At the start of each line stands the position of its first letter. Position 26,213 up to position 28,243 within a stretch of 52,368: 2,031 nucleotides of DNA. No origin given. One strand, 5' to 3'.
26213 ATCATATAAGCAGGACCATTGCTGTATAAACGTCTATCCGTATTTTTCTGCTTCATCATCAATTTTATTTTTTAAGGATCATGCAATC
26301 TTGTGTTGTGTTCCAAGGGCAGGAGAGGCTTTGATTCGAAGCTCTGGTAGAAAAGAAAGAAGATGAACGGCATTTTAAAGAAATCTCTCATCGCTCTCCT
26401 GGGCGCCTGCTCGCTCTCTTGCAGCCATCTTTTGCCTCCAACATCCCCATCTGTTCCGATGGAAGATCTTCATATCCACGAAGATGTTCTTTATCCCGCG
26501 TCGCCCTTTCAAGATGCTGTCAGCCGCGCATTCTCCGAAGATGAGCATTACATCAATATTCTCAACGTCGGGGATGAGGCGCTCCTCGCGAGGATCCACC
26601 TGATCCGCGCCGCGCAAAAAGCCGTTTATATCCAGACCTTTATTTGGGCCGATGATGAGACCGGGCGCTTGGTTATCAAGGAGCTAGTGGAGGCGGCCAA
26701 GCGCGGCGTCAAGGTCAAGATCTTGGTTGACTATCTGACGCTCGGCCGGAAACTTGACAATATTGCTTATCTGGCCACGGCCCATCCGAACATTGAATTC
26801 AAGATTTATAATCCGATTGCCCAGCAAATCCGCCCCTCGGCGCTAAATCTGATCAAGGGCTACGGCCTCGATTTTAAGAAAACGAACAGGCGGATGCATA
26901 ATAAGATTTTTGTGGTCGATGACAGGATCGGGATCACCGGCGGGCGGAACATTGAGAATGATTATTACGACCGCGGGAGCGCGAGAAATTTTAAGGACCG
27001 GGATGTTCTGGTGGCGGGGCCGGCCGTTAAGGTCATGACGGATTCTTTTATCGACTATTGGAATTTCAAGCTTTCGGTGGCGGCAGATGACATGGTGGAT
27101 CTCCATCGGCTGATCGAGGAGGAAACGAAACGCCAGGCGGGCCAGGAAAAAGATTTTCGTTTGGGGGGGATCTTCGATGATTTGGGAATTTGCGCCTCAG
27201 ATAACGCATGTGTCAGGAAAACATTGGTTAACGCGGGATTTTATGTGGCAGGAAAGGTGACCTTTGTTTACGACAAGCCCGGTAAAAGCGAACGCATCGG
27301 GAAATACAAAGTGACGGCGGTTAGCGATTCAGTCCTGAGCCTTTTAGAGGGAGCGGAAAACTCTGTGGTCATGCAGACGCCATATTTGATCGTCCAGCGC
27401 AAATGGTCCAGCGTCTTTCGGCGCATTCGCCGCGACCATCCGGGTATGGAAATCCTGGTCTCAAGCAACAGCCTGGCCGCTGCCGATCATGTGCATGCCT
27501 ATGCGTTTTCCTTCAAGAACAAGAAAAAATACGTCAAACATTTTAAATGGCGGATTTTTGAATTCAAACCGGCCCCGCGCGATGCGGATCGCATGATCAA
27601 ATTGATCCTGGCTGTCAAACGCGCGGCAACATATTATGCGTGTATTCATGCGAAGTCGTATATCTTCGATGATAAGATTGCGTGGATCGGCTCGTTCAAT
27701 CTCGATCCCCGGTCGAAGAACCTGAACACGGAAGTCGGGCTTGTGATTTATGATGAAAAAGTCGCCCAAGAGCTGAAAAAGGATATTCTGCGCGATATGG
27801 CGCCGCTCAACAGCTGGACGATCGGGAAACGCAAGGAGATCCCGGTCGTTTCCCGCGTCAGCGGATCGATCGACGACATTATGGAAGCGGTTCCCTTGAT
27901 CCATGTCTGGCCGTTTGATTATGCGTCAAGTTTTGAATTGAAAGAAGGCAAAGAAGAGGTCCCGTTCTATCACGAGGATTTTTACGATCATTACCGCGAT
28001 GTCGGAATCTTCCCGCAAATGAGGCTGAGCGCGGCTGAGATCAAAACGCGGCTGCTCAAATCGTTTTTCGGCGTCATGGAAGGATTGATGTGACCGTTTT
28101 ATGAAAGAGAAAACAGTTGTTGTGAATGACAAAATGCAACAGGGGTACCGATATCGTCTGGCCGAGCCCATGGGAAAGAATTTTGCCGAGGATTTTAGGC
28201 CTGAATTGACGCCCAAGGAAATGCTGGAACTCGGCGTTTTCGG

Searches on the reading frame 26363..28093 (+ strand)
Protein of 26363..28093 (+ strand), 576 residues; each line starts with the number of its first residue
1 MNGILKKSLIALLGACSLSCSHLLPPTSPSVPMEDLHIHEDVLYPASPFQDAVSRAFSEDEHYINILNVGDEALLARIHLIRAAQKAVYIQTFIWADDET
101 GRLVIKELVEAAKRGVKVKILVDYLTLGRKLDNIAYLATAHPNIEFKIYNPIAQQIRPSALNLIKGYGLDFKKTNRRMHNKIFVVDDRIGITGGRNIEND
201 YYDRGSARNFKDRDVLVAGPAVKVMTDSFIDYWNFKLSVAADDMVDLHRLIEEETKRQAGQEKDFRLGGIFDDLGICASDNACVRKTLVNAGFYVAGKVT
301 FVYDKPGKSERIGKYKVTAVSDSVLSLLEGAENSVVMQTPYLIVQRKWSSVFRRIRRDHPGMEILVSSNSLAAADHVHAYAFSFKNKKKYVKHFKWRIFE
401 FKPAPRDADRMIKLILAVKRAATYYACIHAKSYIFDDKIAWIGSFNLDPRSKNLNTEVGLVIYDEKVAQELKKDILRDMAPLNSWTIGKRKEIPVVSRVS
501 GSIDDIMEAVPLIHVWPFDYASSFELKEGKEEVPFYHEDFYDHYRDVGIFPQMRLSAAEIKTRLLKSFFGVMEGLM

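Call 101: search_protein_families(library=pfam, proteins=[window:26363-28093:+], max_evalue=0.00001)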
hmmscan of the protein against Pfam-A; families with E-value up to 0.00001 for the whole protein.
window:26363-28093:+ (576 aa): 2 families
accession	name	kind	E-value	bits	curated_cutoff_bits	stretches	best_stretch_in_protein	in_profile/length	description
PF13091.12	PLDc_2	-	1.8e-30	105.9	27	2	325-478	2-131/132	PLD-like domain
PF00614.28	PLDc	-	9.2e-11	41.7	21.9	0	429-451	6-28/28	Phospholipase D Active site motif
